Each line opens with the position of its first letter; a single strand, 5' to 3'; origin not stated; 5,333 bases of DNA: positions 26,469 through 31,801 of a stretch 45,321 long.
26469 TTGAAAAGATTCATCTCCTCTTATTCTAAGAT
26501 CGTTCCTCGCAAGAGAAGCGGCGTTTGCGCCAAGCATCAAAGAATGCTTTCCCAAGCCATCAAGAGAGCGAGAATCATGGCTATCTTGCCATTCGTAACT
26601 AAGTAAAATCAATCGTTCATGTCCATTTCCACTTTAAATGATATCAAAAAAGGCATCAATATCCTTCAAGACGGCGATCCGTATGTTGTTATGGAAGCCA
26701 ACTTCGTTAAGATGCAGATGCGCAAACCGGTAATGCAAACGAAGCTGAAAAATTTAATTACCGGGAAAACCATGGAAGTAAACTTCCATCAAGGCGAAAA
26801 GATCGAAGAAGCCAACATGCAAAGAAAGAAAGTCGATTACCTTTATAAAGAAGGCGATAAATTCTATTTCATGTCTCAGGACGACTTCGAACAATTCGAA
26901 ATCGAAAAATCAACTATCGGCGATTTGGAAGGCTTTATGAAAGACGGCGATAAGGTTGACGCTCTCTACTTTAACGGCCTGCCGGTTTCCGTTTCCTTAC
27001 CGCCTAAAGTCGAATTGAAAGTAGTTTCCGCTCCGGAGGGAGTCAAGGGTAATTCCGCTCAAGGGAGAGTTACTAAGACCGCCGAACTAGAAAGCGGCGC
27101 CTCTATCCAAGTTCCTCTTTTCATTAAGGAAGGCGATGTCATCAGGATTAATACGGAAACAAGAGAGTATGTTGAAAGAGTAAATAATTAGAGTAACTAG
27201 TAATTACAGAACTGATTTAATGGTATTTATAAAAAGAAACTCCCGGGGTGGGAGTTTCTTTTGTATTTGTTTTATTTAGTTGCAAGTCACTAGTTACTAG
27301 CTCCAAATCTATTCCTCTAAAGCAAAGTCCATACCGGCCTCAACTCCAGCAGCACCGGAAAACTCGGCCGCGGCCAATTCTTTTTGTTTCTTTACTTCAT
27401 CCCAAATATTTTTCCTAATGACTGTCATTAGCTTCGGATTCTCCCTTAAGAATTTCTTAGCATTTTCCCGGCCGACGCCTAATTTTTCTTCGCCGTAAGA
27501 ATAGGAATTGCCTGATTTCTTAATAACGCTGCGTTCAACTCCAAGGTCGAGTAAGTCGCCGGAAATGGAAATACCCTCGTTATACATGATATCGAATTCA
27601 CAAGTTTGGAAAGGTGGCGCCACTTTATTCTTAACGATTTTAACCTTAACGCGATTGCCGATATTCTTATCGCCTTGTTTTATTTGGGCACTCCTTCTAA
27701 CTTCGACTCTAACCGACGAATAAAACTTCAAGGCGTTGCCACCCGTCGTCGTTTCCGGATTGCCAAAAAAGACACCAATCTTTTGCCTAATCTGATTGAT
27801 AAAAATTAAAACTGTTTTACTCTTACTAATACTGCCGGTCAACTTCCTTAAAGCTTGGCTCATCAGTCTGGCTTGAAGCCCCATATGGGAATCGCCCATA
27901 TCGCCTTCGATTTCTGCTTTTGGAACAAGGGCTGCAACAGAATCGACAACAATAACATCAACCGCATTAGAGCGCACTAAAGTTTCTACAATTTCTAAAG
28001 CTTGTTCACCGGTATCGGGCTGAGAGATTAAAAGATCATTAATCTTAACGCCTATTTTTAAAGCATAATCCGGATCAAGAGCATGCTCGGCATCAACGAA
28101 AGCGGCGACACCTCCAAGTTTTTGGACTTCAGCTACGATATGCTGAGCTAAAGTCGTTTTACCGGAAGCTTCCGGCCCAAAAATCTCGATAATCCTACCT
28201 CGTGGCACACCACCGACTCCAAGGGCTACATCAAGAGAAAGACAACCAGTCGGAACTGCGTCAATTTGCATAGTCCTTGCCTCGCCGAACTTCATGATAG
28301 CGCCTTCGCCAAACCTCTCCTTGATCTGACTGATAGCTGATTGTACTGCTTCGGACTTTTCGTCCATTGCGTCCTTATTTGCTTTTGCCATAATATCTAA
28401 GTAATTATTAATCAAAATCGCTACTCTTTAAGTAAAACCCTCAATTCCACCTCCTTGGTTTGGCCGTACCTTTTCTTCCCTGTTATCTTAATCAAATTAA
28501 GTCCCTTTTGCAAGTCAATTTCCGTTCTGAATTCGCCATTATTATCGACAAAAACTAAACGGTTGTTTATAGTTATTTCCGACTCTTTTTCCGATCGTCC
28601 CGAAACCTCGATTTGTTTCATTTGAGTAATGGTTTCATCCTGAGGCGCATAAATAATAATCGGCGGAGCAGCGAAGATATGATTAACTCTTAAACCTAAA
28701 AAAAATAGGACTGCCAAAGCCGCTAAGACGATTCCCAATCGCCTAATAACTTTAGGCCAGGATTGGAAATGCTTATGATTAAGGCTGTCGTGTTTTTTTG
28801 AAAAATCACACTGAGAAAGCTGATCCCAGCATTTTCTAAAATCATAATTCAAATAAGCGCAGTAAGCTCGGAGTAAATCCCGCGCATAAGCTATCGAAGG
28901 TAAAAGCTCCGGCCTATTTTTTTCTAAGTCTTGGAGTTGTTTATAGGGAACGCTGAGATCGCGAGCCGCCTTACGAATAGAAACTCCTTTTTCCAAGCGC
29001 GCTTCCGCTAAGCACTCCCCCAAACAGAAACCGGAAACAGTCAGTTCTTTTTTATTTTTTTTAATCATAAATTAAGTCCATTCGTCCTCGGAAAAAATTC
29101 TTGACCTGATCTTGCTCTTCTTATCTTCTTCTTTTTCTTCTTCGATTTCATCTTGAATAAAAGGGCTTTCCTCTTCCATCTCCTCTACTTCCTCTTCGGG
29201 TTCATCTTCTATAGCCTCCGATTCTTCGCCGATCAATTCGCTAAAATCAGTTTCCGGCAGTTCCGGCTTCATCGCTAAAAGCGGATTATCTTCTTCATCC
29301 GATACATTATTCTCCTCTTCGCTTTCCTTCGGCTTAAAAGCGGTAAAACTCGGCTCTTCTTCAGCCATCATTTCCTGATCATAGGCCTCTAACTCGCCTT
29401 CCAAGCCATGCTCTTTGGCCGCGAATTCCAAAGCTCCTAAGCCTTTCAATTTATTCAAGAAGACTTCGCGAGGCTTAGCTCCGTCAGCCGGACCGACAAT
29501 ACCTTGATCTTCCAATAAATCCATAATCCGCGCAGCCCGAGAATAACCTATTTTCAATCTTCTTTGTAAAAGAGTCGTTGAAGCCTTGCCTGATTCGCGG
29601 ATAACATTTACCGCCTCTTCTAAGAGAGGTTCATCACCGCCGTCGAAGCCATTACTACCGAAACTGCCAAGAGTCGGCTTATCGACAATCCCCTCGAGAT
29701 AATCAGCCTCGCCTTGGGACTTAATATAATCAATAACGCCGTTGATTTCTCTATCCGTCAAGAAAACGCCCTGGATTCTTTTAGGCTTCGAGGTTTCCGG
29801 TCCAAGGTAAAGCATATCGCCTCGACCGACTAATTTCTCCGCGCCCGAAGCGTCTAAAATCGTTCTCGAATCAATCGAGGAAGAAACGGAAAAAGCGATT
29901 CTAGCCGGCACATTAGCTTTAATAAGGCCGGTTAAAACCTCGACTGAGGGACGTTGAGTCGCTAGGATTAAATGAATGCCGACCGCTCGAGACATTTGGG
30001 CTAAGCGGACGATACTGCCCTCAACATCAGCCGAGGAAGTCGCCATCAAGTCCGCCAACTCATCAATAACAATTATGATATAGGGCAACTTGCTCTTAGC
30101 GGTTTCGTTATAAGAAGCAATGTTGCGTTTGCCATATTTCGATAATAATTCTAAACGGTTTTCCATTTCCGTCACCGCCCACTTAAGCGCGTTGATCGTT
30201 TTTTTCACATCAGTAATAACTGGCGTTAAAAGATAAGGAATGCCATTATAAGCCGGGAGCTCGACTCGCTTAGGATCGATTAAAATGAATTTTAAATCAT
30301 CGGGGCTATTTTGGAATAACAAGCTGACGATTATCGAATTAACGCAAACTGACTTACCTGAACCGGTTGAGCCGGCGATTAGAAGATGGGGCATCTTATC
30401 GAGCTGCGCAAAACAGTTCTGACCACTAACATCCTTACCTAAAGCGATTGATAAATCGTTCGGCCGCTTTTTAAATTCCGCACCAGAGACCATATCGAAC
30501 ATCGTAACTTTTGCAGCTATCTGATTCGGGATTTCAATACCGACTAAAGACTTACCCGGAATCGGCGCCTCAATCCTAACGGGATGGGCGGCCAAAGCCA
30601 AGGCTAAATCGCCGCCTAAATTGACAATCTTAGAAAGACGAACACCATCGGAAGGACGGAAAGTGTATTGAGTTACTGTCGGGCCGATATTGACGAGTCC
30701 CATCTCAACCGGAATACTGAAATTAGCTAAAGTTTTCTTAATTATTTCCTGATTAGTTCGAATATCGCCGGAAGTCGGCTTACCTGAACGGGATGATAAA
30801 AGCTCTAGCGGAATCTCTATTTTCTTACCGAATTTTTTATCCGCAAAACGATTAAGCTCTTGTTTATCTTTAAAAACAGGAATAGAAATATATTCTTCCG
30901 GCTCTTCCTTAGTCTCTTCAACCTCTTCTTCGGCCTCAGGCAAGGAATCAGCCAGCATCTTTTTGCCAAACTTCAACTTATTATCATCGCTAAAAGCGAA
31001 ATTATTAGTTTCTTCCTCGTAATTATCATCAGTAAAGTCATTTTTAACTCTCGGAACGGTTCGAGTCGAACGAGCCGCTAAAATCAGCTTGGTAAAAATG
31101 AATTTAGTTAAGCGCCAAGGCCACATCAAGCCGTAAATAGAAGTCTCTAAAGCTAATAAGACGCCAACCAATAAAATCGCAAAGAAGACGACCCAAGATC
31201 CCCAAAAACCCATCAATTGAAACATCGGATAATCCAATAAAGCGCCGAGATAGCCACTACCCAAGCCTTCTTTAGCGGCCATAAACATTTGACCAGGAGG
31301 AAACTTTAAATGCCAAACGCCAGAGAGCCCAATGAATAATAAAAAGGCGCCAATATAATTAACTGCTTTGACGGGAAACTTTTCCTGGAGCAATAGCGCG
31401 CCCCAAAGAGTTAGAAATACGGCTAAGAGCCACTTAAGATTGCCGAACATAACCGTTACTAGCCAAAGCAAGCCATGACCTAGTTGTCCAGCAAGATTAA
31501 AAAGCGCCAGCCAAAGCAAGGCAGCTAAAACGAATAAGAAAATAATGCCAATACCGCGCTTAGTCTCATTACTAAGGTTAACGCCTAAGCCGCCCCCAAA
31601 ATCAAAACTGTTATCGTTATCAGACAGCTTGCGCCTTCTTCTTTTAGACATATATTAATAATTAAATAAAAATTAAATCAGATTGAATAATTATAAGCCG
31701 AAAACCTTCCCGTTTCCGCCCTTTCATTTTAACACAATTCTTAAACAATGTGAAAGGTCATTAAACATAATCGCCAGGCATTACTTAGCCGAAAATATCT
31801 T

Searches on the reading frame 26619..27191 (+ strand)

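Call 87: search_protein_families(library=pfam, proteins=[window:26619-27191:+], max_evalue=0.001)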
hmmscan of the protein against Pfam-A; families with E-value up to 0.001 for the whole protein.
window:26619-27191:+ (190 aa): 3 families
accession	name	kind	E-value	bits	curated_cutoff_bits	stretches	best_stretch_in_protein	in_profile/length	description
PF09285.17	Elong-fact-P_C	-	6e-24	83.9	25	1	131-187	1-56/56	Elongation factor P, C-terminal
PF01132.26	EFP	-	4e-20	72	27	1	70-123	1-54/54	Elongation factor P (EF-P) OB domain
PF08207.18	EFP_N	-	3.1e-17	62.8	23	1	6-62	2-58/58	Elongation factor P (EF-P) KOW-like domain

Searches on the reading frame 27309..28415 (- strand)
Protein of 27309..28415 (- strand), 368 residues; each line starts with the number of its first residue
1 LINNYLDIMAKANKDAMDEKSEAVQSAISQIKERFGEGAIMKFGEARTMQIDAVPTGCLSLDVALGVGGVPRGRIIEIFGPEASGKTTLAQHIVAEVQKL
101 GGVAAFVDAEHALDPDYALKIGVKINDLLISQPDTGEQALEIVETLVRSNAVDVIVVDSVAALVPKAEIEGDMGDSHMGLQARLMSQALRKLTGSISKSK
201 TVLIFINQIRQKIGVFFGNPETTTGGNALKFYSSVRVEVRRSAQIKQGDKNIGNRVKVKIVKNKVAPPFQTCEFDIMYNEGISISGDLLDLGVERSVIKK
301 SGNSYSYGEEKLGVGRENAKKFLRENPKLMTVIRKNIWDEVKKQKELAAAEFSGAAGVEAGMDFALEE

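Call 87: search_protein_families(library=pfam, proteins=[window:27309-28415:-], max_evalue=0.001)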
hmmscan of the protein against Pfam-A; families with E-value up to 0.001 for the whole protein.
window:27309-28415:- (368 aa): 6 families
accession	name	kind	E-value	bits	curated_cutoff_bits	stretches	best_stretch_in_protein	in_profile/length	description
PF00154.27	RecA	-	7.3e-137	455.4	27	1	23-283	2-262/262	recA bacterial DNA recombination protein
PF21096.2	RecA_C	-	1.6e-18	67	27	1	286-340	1-55/57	RecA C-terminal domain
PF08423.17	Rad51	-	2.9e-08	33.7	22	1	53-242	7-212/244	Rad51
PF06745.19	ATPase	-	1.6e-05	24.8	26.6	1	54-110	1-57/231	KaiC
PF01637.24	ATPase_2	-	6.8e-05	23.2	33.2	1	74-207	21-117/225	ATPase domain predominantly from Archaea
PF02283.22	CobU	-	0.00042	20.4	27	1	78-206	3-121/168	Cobinamide kinase / cobinamide phosphate guanyltransferase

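Call 108: list_cluster_members(proteins=[window:27309-28415:-, window:26619-27191:+, window:29072-31651:-, window:39347-40561:-])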
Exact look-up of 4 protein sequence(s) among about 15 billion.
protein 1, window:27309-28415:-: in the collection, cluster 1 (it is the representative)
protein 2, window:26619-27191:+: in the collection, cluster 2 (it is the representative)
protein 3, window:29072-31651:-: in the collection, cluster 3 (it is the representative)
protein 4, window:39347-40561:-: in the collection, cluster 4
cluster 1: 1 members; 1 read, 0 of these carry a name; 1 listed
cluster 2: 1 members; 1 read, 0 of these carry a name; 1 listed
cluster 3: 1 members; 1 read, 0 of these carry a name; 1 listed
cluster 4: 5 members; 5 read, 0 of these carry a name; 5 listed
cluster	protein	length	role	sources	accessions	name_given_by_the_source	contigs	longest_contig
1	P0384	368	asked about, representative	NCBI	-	-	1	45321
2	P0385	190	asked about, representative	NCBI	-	-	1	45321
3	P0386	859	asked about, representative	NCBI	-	-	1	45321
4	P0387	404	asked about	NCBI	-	-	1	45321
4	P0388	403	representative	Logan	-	-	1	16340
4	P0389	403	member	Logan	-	-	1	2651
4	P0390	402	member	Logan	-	-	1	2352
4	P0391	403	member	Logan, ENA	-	-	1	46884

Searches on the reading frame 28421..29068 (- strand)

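Call 87: search_protein_families(library=pfam, proteins=[window:28421-29068:-], max_evalue=0.001)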
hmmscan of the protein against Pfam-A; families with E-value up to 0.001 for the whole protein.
window:28421-29068:- (215 aa): 3 families
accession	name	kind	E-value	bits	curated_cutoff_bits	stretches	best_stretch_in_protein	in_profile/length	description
PF13413.12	HTH_25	-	1.5e-13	50.7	24.6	1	20-76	2-58/62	Helix-turn-helix domain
PF09136.16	Glucodextran_B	-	2.9e-08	34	27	1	135-213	1-81/83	Glucodextranase, domain B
PF13560.12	HTH_31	-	0.00064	20.4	27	0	16-71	2-56/64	Helix-turn-helix domain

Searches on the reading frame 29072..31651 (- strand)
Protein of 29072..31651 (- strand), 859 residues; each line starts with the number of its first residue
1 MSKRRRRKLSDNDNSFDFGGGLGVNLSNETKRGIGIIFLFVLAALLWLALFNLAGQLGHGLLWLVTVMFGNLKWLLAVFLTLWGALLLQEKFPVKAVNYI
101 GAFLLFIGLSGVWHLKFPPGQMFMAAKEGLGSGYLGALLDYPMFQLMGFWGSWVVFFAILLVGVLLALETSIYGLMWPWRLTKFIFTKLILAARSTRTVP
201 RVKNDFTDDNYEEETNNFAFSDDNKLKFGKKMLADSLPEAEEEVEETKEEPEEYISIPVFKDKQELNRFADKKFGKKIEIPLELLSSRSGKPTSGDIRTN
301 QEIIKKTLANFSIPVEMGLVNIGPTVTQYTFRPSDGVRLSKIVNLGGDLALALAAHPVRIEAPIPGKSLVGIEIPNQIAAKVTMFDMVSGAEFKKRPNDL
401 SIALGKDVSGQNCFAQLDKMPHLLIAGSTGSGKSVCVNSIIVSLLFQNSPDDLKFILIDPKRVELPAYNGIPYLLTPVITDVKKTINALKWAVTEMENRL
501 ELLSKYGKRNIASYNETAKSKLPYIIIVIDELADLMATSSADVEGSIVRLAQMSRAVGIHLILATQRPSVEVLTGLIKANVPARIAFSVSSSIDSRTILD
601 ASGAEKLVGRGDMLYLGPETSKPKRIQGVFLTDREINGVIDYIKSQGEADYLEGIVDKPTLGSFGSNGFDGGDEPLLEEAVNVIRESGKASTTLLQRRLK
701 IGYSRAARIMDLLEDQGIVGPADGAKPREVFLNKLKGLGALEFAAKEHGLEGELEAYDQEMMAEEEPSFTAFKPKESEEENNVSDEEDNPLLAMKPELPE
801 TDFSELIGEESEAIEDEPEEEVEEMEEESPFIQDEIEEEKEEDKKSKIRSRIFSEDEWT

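Call 87: search_protein_families(library=pfam, proteins=[window:29072-31651:-], max_evalue=0.001)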
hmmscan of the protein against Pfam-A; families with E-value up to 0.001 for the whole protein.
window:29072-31651:- (859 aa): 6 families
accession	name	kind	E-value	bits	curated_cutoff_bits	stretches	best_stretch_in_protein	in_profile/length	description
PF01580.24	FtsK_SpoIIIE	-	9.7e-59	198.9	24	1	386-570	4-221/221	FtsK/SpoIIIE family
PF17854.6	FtsK_alpha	-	4.2e-26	91.5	22.9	1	290-376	12-101/101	FtsK alpha domain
PF09397.16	FtsK_gamma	-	6.8e-26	90.2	30.6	1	673-732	3-62/63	Ftsk gamma domain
PF13491.11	FtsK_4TM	-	3.2e-06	27.4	23.1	1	52-176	45-167/171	4TM region of DNA translocase FtsK/SpoIIIE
PF01935.23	DUF87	-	8.9e-05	23.1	23.2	1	419-547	20-115/220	Helicase HerA, central domain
PF12846.13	AAA_10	-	0.00033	20.2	27.5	1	419-462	20-59/362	AAA-like domain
